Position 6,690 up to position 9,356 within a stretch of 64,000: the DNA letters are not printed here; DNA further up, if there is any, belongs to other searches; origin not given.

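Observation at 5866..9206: Orphan glycyl-radical enzyme of the GCVE (dehydratase/lyase) class with no activating enzyme nearby, next to a secreted discoidin-like protein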

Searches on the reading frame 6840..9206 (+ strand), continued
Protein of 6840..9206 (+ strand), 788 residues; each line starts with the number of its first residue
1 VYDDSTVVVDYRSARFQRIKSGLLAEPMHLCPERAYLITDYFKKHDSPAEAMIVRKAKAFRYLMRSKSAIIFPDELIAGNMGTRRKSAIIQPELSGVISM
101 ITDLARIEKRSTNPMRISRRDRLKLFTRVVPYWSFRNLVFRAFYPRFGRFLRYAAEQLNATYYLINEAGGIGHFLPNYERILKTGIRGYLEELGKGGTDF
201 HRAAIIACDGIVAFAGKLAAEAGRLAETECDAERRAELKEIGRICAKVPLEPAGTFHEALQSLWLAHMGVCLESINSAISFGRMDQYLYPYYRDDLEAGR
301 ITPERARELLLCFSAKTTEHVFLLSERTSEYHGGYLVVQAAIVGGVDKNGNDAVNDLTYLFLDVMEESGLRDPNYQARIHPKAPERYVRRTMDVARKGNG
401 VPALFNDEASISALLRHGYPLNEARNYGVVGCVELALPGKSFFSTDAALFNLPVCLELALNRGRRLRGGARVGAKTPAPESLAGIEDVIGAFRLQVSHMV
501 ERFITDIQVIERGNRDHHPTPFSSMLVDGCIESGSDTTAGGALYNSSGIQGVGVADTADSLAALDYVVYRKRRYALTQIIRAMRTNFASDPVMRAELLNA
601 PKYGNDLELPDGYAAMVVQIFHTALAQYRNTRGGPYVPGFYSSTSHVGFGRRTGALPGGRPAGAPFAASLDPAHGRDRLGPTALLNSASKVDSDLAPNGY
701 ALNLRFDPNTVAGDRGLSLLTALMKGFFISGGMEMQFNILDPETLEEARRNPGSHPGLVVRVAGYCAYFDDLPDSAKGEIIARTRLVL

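Call 40: find_encoding_contigs(protein=P0170, flank=10000, max_places=2)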
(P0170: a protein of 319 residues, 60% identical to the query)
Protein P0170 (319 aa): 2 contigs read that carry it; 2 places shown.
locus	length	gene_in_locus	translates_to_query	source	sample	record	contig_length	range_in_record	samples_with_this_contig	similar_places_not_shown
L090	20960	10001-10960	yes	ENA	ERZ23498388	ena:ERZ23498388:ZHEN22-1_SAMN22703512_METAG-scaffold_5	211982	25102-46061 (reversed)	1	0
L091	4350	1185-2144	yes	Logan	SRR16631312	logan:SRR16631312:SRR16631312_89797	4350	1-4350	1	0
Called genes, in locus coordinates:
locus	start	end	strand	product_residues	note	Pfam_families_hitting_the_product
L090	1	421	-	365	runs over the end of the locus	PF01070:FMN_dh (weak), PF00478:IMPDH (faint), PF01070:FMN_dh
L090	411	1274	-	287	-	PF01040:UbiA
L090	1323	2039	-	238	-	PF04240:Caroten_synth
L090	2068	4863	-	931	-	PF00368:HMG-CoA_red, PF13249:SQHop_cyclase_N (faint), PF13243:SQHop_cyclase_C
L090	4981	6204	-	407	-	-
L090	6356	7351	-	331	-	PF08100:Dimerisation, PF00891:Methyltransf_2, PF08242:Methyltransf_12 (weak)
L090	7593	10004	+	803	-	PF02901:PFL-like, PF01228:Gly_radical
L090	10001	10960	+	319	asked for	PF13353:Fer4_12, PF04055:Radical_SAM, PF00037:Fer4 (weak), PF12838:Fer4_7, PF13187:Fer4_9 (weak), PF14697:Fer4_21 (weak), PF12837:Fer4_6, PF00037:Fer4 (weak), +2 more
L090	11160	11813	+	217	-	PF00440:TetR_N, PF08359:TetR_C_4, PF17932:TetR_C_24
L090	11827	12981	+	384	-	PF02771:Acyl-CoA_dh_N, PF02770:Acyl-CoA_dh_M, PF00441:Acyl-CoA_dh_1, PF08028:Acyl-CoA_dh_2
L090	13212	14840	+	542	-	PF06980:DUF1302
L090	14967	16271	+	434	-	PF07044:DUF1329, PF17131:TP_0789-like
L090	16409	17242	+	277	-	PF00378:ECH_1, PF16113:ECH_2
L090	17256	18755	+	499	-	PF00890:FAD_binding_2, PF01134:GIDA (weak), PF01266:DAO (weak), PF01593:Amino_oxidase, PF01946:Thi4, PF03486:HI0933_like (weak), PF12831:FAD_oxidored, PF13450:NAD_binding_8, +2 more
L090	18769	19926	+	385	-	PF00970:FAD_binding_6, PF00175:NAD_binding_1, PF00111:Fer2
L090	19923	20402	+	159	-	PF09500:YiiD_C, PF14539:DUF4442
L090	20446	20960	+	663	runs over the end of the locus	PF00724:Oxidored_FMN, PF01266:DAO (faint), PF13738:Pyr_redox_3 (faint), PF00890:FAD_binding_2 (weak), PF03486:HI0933_like (weak), PF07992:Pyr_redox_2, PF12831:FAD_oxidored (weak), PF13450:NAD_binding_8 (weak), +1 more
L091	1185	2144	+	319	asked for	PF13353:Fer4_12, PF04055:Radical_SAM, PF00037:Fer4 (weak), PF12838:Fer4_7, PF13187:Fer4_9 (weak), PF14697:Fer4_21 (weak), PF12837:Fer4_6, PF00037:Fer4 (weak), +2 more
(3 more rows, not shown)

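Call 41: search_protein_families(library=ncbifam, proteins=[L004:13836-16232:+, L075:2071-4587:+, L089:7577-9973:+, L090:7593-10004:+, L026:8588-9532:-, L068:50-910:+, L075:4601-5611:+], max_evalue=1e-20)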
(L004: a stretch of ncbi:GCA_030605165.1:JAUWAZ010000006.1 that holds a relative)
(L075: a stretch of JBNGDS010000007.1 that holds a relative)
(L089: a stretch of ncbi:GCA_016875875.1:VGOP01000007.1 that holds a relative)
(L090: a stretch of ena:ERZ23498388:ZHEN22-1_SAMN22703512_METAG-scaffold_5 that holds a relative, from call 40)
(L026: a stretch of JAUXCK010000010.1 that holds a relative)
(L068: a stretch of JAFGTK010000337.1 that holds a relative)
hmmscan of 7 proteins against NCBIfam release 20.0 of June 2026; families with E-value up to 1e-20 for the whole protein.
L004:13836-16232:+ (798 aa): 9 families
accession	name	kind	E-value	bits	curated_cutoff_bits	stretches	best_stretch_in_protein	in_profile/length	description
TIGR01774.1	PFL2-3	subfamily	3.4e-168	561.3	678.2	1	38-794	19-782/786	formate C-acetyltransferase/glycerol dehydratase family glycyl radical enzyme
NF048011.1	SfplDhtHpsGDes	equivalog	1.8e-156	522.7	1000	1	37-794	38-817/821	(2S)-3-sulfopropanediol dehydratase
NF043068.1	glycl_HYPD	equivalog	3.7e-145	485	1100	1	38-797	17-783/784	trans-4-hydroxy-L-proline dehydratase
NF048009.1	SfplDhtHpfGKleb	equivalog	1.4e-131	440.2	1000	1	36-795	39-821/824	(2S)-3-sulfopropanediol dehydratase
TIGR04394.1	choline_CutC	equivalog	9.5e-131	437.8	1050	1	38-794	18-784/789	choline trimethylamine-lyase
NF007437.0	PRK09983.1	equivalog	6.4e-129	431.3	1109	1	39-795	19-762/765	formate C-acetyltransferase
NF033718.1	indole_decarb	equivalog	1.1e-112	377.9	1100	2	165-601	218-646/868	indoleacetate decarboxylase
NF033715.1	glycyl_HPDL_Lrg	equivalog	3.7e-90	303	1150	2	167-598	231-678/901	4-hydroxyphenylacetate decarboxylase large subunit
TIGR01255.1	pyr_form_ly_1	equivalog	1.1e-35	123.3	994.2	1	182-794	160-739/744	formate C-acetyltransferase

L075:2071-4587:+ (838 aa): 9 families
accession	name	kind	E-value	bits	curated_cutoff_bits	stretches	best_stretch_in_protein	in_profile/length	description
TIGR01774.1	PFL2-3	subfamily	5.9e-125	418.4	678.2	1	169-836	153-785/786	formate C-acetyltransferase/glycerol dehydratase family glycyl radical enzyme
NF048009.1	SfplDhtHpfGKleb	equivalog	2.4e-112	376.5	1000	1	149-833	162-820/824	(2S)-3-sulfopropanediol dehydratase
NF048011.1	SfplDhtHpsGDes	equivalog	8.9e-110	368.3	1000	1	174-836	186-820/821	(2S)-3-sulfopropanediol dehydratase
NF043068.1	glycl_HYPD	equivalog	9.9e-109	364.5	1100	1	172-835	154-782/784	trans-4-hydroxy-L-proline dehydratase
TIGR04394.1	choline_CutC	equivalog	1e-97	328.5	1050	1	170-834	156-785/789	choline trimethylamine-lyase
NF007437.0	PRK09983.1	equivalog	1.5e-82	278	1109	2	518-836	458-764/765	formate C-acetyltransferase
NF033718.1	indole_decarb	equivalog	2.6e-72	244.3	1100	1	168-836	211-867/868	indoleacetate decarboxylase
NF033715.1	glycyl_HPDL_Lrg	equivalog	6.7e-54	183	1150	1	224-836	283-900/901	4-hydroxyphenylacetate decarboxylase large subunit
TIGR01255.1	pyr_form_ly_1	equivalog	7.9e-25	87.4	994.2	0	586-838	513-744/744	formate C-acetyltransferase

L089:7577-9973:+ (798 aa): 9 families
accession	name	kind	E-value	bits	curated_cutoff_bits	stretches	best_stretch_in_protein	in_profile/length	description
TIGR01774.1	PFL2-3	subfamily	4.6e-163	544.4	678.2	1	38-795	19-783/786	formate C-acetyltransferase/glycerol dehydratase family glycyl radical enzyme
NF048011.1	SfplDhtHpsGDes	equivalog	7.7e-151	504.1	1000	1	37-794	38-817/821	(2S)-3-sulfopropanediol dehydratase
NF043068.1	glycl_HYPD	equivalog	2.2e-142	475.8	1100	1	38-796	17-782/784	trans-4-hydroxy-L-proline dehydratase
TIGR04394.1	choline_CutC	equivalog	2.8e-128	429.7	1050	1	37-794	17-784/789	choline trimethylamine-lyase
NF007437.0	PRK09983.1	equivalog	1.2e-124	417.1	1109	1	39-795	19-762/765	formate C-acetyltransferase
NF048009.1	SfplDhtHpfGKleb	equivalog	4.4e-124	415.4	1000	1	36-794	39-820/824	(2S)-3-sulfopropanediol dehydratase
NF033718.1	indole_decarb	equivalog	2.3e-115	386.7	1100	2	165-601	218-646/868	indoleacetate decarboxylase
NF033715.1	glycyl_HPDL_Lrg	equivalog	1.8e-91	307.3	1150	2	167-598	231-678/901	4-hydroxyphenylacetate decarboxylase large subunit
TIGR01255.1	pyr_form_ly_1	equivalog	1.7e-34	119.4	994.2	1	180-794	158-739/744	formate C-acetyltransferase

L090:7593-10004:+ (803 aa): 9 families
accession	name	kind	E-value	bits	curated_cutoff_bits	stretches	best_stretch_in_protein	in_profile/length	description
TIGR01774.1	PFL2-3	subfamily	2.7e-164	548.5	678.2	1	38-795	19-782/786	formate C-acetyltransferase/glycerol dehydratase family glycyl radical enzyme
NF048011.1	SfplDhtHpsGDes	equivalog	7.1e-142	474.4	1000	1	24-796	29-818/821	(2S)-3-sulfopropanediol dehydratase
NF043068.1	glycl_HYPD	equivalog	6.2e-137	457.8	1100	1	36-797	15-782/784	trans-4-hydroxy-L-proline dehydratase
NF007437.0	PRK09983.1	equivalog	1.1e-125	420.5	1109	1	38-795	18-761/765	formate C-acetyltransferase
TIGR04394.1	choline_CutC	equivalog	8.3e-125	418.2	1050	1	39-795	19-784/789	choline trimethylamine-lyase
NF048009.1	SfplDhtHpfGKleb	equivalog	8.7e-125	417.7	1000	1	35-795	38-820/824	(2S)-3-sulfopropanediol dehydratase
NF033718.1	indole_decarb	equivalog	5.9e-114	382.1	1100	1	121-795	158-864/868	indoleacetate decarboxylase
NF033715.1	glycyl_HPDL_Lrg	equivalog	1.2e-83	281.4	1150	2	603-795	704-897/901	4-hydroxyphenylacetate decarboxylase large subunit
TIGR01255.1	pyr_form_ly_1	equivalog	1.6e-32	112.8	994.2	1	246-795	216-739/744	formate C-acetyltransferase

L026:8588-9532:- (314 aa): 12 families
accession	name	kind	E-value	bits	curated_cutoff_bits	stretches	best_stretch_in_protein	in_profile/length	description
TIGR02494.1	PFLE_PFLC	subfamily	5.3e-106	354.1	174.35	1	19-306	1-292/293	glycyl-radical enzyme activating protein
NF048010.1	SfplDhtActHpsHDes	equivalog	2.1e-100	335.4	430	1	15-302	4-297/298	(2S)-3-sulfopropanediol dehydratase activating enzyme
NF043069.1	T4HPD_activ_SAM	equivalog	1.4e-99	333.3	425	1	17-312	2-297/299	trans-4-hydroxy-L-proline dehydratase activase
TIGR04395.1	cutC_activ_rSAM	equivalog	1e-87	294.3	360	1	16-312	4-306/309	choline TMA-lyase-activating enzyme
NF033719.1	ind_deCO2_activ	equivalog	9.8e-86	287.8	425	1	17-309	1-299/302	indoleacetate decarboxylase activase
NF033717.2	HPDL_rSAM_activ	equivalog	4e-85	285.8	420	1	15-312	2-305/311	4-hydroxyphenylacetate decarboxylase activase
TIGR04003.1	rSAM_BssD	equivalog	4.2e-78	262.7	496.45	1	18-312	2-306/314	[benzylsuccinate synthase]-activating enzyme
NF048008.1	SfplDhtActHpfHKleb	equivalog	1.5e-76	257.7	500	1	19-302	2-292/308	(2S)-3-sulfopropanediol dehydratase activating enzyme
NF007483.0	PRK10076.1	equivalog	2e-67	227.4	326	2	96-312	75-290/292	[formate-C-acetyltransferase]-activating enzyme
TIGR02493.1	PFLA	equivalog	2.2e-57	194.1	231.75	1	99-305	28-234/235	pyruvate formate-lyase-activating protein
NF008356.0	PRK11145.1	equivalog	1.5e-50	171.8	375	1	99-310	33-244/246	pyruvate formate lyase 1-activating protein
TIGR04041.1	activase_YjjW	hypoth_equivalog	3.1e-48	164.6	250.2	1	18-276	3-246/276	YjjW family glycine radical enzyme activase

L068:50-910:+ (286 aa): 12 families
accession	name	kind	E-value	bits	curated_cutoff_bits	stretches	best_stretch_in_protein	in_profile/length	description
TIGR02494.1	PFLE_PFLC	subfamily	1.4e-61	208.3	174.35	1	2-247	47-288/293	glycyl-radical enzyme activating protein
NF048010.1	SfplDhtActHpsHDes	equivalog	5e-58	196.3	430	1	3-241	55-291/298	(2S)-3-sulfopropanediol dehydratase activating enzyme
NF043069.1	T4HPD_activ_SAM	equivalog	7.6e-55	186.4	425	1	2-245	50-285/299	trans-4-hydroxy-L-proline dehydratase activase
NF048008.1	SfplDhtActHpfHKleb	equivalog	1.1e-49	169.5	500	1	2-238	48-283/308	(2S)-3-sulfopropanediol dehydratase activating enzyme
TIGR04395.1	cutC_activ_rSAM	equivalog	4.7e-46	157.5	360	1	2-246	53-295/309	choline TMA-lyase-activating enzyme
NF033719.1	ind_deCO2_activ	equivalog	2.2e-45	155.3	425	1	2-247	49-292/302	indoleacetate decarboxylase activase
NF033717.2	HPDL_rSAM_activ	equivalog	3.1e-44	151.5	420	1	7-247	60-295/311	4-hydroxyphenylacetate decarboxylase activase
TIGR02493.1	PFLA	equivalog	1.8e-42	145.4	231.75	1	37-248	29-232/235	pyruvate formate-lyase-activating protein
NF007483.0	PRK10076.1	equivalog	3e-42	144.8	326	1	33-251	75-284/292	[formate-C-acetyltransferase]-activating enzyme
TIGR04041.1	activase_YjjW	hypoth_equivalog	5.2e-35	121.2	250.2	1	3-215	41-240/276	YjjW family glycine radical enzyme activase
TIGR04003.1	rSAM_BssD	equivalog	1.5e-32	113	496.45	1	2-226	49-272/314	[benzylsuccinate synthase]-activating enzyme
NF008356.0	PRK11145.1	equivalog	4.7e-31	107.9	375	1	36-239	29-228/246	pyruvate formate lyase 1-activating protein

L075:4601-5611:+ (336 aa): 12 families
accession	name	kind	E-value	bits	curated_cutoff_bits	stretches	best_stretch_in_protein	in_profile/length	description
TIGR02494.1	PFLE_PFLC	subfamily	5.7e-92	308.1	174.35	1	5-297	1-289/293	glycyl-radical enzyme activating protein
NF043069.1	T4HPD_activ_SAM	equivalog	2.5e-87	293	425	1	3-300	2-291/299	trans-4-hydroxy-L-proline dehydratase activase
NF048010.1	SfplDhtActHpsHDes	equivalog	4.3e-86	288.4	430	1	2-295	5-296/298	(2S)-3-sulfopropanediol dehydratase activating enzyme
NF048008.1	SfplDhtActHpfHKleb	equivalog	9.3e-76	255.1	500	1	5-299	2-295/308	(2S)-3-sulfopropanediol dehydratase activating enzyme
NF033719.1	ind_deCO2_activ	equivalog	3.9e-68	230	425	1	4-297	2-293/302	indoleacetate decarboxylase activase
TIGR04395.1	cutC_activ_rSAM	equivalog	3.9e-68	230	360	1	2-295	4-295/309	choline TMA-lyase-activating enzyme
NF033717.2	HPDL_rSAM_activ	equivalog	4.5e-66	223.2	420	1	2-299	3-298/311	4-hydroxyphenylacetate decarboxylase activase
NF007483.0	PRK10076.1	equivalog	4.1e-60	203.4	326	1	82-304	75-288/292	[formate-C-acetyltransferase]-activating enzyme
TIGR04003.1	rSAM_BssD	equivalog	4.7e-57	193.5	496.45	1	4-276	2-273/314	[benzylsuccinate synthase]-activating enzyme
TIGR02493.1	PFLA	equivalog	8.9e-53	179.1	231.75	1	86-296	29-231/235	pyruvate formate-lyase-activating protein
TIGR04041.1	activase_YjjW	hypoth_equivalog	3.4e-48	164.4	250.2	1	3-267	2-243/276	YjjW family glycine radical enzyme activase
NF008356.0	PRK11145.1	equivalog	8.5e-41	139.8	375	1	85-299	29-239/246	pyruvate formate lyase 1-activating protein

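Call 43: search_protein_families(library=pfam, proteins=[L039:12364-13422:+, L039:1-549:+, L003:1933-3909:-, L005:8897-9691:-, L020:12382-13713:-], max_evalue=0.01)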
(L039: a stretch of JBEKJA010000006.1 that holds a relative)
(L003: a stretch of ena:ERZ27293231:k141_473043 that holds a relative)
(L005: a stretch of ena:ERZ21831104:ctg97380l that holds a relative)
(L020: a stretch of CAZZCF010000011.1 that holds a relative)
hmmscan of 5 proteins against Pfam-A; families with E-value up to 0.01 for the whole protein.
L039:12364-13422:+ (352 aa): 10 families
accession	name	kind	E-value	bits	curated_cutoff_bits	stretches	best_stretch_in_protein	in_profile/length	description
PF00037.32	Fer4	-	3.4e-12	46.1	21.1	2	276-297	2-23/24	4Fe-4S binding domain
PF14697.11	Fer4_21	-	2.2e-10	40.9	35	1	275-328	1-58/59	4Fe-4S dicluster domain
PF12837.12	Fer4_6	-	2.4e-09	37.1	25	2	304-326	1-23/24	4Fe-4S binding domain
PF13237.11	Fer4_10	-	1.8e-08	34.6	25.5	2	276-323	3-53/53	4Fe-4S dicluster domain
PF13187.11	Fer4_9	-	2.7e-08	34.2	27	1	282-326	2-51/52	4Fe-4S dicluster domain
PF12838.12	Fer4_7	-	2.5e-07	31.5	27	1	282-326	2-52/52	4Fe-4S dicluster domain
PF12797.12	Fer4_2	-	9.3e-07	28.9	24.5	2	306-324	4-22/22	4Fe-4S binding domain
PF25160.1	LdpA_Fe-S-bd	-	5e-06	26.6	27.6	2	292-328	13-44/49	LdpA Fe-S cluster-binding domain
PF12800.12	Fer4_4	-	0.0024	18.5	24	1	310-324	2-16/17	4Fe-4S binding domain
PF13183.11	Fer4_8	-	0.0051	17.8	27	1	309-325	2-18/68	4Fe-4S dicluster domain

L039:1-549:+ (182 aa): 15 families
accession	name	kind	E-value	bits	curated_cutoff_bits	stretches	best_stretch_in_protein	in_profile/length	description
PF00037.32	Fer4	-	7.6e-13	48.1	21.1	2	27-48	1-22/24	4Fe-4S binding domain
PF12838.12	Fer4_7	-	2.9e-12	47.3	27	2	33-77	1-51/52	4Fe-4S dicluster domain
PF12797.12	Fer4_2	-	1.8e-11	43.6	24.5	2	26-46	2-22/22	4Fe-4S binding domain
PF04015.17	DUF362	-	2e-11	44.7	24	1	1-148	116-195/200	Domain of unknown function (DUF362)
PF13237.11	Fer4_10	-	2.8e-10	40.4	25.5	2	27-74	2-52/53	4Fe-4S dicluster domain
PF12837.12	Fer4_6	-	3.1e-10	39.9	25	2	30-48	5-23/24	4Fe-4S binding domain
PF13187.11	Fer4_9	-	5.6e-09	36.3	27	2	33-78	1-51/52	4Fe-4S dicluster domain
PF14697.11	Fer4_21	-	7.4e-09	36.1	35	2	22-46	29-53/59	4Fe-4S dicluster domain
PF13484.11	Fer4_16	-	1.9e-07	32.2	30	1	33-49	1-17/66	4Fe-4S double cluster binding domain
PF13534.11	Fer4_17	-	4.8e-06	27.5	22.2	1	19-47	32-59/61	4Fe-4S dicluster domain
PF13183.11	Fer4_8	-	4.8e-06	27.4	27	2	31-50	2-21/68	4Fe-4S dicluster domain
PF12800.12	Fer4_4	-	7.8e-06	26.2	24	1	32-47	2-17/17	4Fe-4S binding domain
PF12798.12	Fer4_3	-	6.5e-05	23.9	27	1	34-48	1-15/15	4Fe-4S binding domain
PF13746.11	Fer4_18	-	0.00013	22.6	27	1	15-76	42-97/114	4Fe-4S dicluster domain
PF13459.11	Fer4_15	-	0.0014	19.7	22.4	0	59-76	3-20/66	4Fe-4S single cluster domain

L003:1933-3909:- (658 aa): 2 families
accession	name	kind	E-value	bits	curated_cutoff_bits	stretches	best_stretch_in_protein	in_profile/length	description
PF00501.34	AMP-binding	-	3.6e-60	204.2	29.9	1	46-467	12-384/384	AMP-binding enzyme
PF23562.2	AMP-binding_C_3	-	6.5e-11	43.1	20.8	2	505-553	2-51/124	AMP-binding enzyme C-terminal domain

L005:8897-9691:- (264 aa): 1 family
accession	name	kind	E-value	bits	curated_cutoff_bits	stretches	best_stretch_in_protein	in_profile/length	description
PF02754.22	CCG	-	1.6e-08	35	20.6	1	46-133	4-81/85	Cysteine-rich domain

L020:12382-13713:- (443 aa): 1 family
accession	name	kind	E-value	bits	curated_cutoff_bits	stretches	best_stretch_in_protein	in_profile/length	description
PF07690.21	MFS_1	-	3.8e-49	167.9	33.4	2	40-264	1-221/347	Major Facilitator Superfamily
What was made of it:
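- Tried and rejected: It is only a ferredoxin-domain protein (call 43).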
